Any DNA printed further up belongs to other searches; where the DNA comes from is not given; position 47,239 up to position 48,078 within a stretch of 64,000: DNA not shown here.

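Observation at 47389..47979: The first element gene has an RBS but no promoter and sits 21 nt behind the junction, so it should be transcribed from the sigG promoter only while the element is integrated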

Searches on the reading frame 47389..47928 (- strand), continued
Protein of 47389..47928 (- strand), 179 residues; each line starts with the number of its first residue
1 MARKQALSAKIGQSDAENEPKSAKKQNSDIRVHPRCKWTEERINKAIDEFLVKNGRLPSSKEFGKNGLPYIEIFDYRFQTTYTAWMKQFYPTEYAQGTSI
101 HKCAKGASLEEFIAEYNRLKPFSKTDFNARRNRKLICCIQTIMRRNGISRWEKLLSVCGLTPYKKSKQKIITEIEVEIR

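Call 55: find_encoding_contigs(protein=P0281, flank=10000, max_places=2)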
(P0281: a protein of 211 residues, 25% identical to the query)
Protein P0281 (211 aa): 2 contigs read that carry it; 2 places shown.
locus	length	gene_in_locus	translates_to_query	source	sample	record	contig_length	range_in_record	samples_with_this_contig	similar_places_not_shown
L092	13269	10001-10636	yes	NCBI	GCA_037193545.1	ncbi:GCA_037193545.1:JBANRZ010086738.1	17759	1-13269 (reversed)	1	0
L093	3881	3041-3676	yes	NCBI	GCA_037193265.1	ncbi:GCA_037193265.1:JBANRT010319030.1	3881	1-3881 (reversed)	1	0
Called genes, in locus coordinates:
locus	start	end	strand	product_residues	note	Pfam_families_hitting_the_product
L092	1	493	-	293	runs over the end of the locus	PF00005:ABC_tran, PF13304:AAA_21 (faint), PF02463:SMC_N (weak)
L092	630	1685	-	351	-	PF01594:AI-2E_transport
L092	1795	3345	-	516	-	PF00005:ABC_tran, PF02463:SMC_N (faint), PF13191:AAA_16 (faint), PF13401:AAA_22 (faint), PF20703:nSTAND1 (faint), PF13304:AAA_21 (weak), PF08352:oligo_HPY (faint), PF00005:ABC_tran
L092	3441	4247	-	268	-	PF00528:BPD_transp_1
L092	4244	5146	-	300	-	PF19300:BPD_transp_1_N, PF00528:BPD_transp_1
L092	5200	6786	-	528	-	PF00496:SBP_bac_5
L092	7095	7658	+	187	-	-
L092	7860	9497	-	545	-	PF00072:Response_reg, PF01966:HD, PF13487:HD_5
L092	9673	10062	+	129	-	PF04542:Sigma70_r2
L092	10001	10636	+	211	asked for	-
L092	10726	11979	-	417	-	PF13173:AAA_14, PF13635:DUF4143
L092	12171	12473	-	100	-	-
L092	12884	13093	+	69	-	PF12441:CopG_antitoxin (weak), PF14384:BrnA_antitoxin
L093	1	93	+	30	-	?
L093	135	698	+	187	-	-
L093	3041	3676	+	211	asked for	-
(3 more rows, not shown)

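Call 56: find_encoding_contigs(protein=P0274, flank=10000, max_places=2)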
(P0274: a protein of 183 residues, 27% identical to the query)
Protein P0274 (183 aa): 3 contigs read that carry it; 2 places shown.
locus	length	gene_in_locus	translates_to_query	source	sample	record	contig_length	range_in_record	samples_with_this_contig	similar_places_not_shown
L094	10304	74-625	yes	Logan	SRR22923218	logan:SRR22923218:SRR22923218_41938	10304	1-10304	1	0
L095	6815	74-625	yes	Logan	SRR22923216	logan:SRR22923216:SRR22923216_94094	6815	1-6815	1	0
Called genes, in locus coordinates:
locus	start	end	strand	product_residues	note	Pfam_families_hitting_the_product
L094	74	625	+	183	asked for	-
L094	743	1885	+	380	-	PF13784:Fic_N, PF02661:Fic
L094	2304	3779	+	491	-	PF01547:SBP_bac_1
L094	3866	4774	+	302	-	PF00528:BPD_transp_1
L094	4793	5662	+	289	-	PF00528:BPD_transp_1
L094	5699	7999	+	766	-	PF03636:Glyco_hydro_65N, PF03632:Glyco_hydro_65m, PF03633:Glyco_hydro_65C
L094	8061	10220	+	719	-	PF03636:Glyco_hydro_65N, PF03632:Glyco_hydro_65m, PF03633:Glyco_hydro_65C (weak)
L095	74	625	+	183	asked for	-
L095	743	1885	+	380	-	PF13784:Fic_N, PF02661:Fic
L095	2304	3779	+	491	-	PF01547:SBP_bac_1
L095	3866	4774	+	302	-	PF00528:BPD_transp_1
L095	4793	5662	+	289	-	PF00528:BPD_transp_1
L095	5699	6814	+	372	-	?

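Call 84: search_solved_structures(query=A2, max_evalue=1)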
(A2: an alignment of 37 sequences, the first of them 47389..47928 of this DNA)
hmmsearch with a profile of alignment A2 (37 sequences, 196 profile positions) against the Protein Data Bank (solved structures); distinct sequences matched with E-value up to 1: 2.
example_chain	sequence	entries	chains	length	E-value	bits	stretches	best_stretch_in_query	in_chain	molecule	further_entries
8a3k_UNK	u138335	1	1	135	0.22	14.4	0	16-45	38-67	sc-apCC-4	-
6q5i_A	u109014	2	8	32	0.98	12.3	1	20-45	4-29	CC-Hex*-L24E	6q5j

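Call 89: search_dna_similar(query=P0251, collection=phages, mode=protein, max_evalue=0.001, max_rows=20)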
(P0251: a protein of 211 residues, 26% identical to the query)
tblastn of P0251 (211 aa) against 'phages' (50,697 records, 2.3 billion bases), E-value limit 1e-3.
No match.

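Call 90: search_dna_similar(query=window:47389-47928:-, collection=phages, mode=protein, max_evalue=0.001, max_rows=20)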
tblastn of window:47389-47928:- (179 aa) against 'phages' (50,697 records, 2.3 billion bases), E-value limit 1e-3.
No match.

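Call 91: find_related_loci(query=L089:8568-9926:+, collection=viral_contigs, flank=3000)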
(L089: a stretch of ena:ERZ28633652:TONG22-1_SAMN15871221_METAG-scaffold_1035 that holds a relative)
Query L089:8568-9926:+ (453 aa) in viral_contigs; peptide patterns used: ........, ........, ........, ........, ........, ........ (x = any residue, [..] = any of these).
19 stretches matched a pattern; 6 encode a relative of the query (tblastn E <= 1e-3); 6 distinct loci.
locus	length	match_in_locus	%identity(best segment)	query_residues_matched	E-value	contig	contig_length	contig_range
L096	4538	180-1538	60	1-453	0e+0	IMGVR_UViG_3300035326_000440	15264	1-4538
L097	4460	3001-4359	60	1-451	2e-180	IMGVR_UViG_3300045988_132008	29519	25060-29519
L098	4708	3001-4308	60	2-436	1e-173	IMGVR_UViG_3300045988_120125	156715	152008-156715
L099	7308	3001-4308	60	2-436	2e-171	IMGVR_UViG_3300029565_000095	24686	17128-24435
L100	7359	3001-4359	60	1-451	1e-179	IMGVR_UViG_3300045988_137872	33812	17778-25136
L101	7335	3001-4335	54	7-452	7e-161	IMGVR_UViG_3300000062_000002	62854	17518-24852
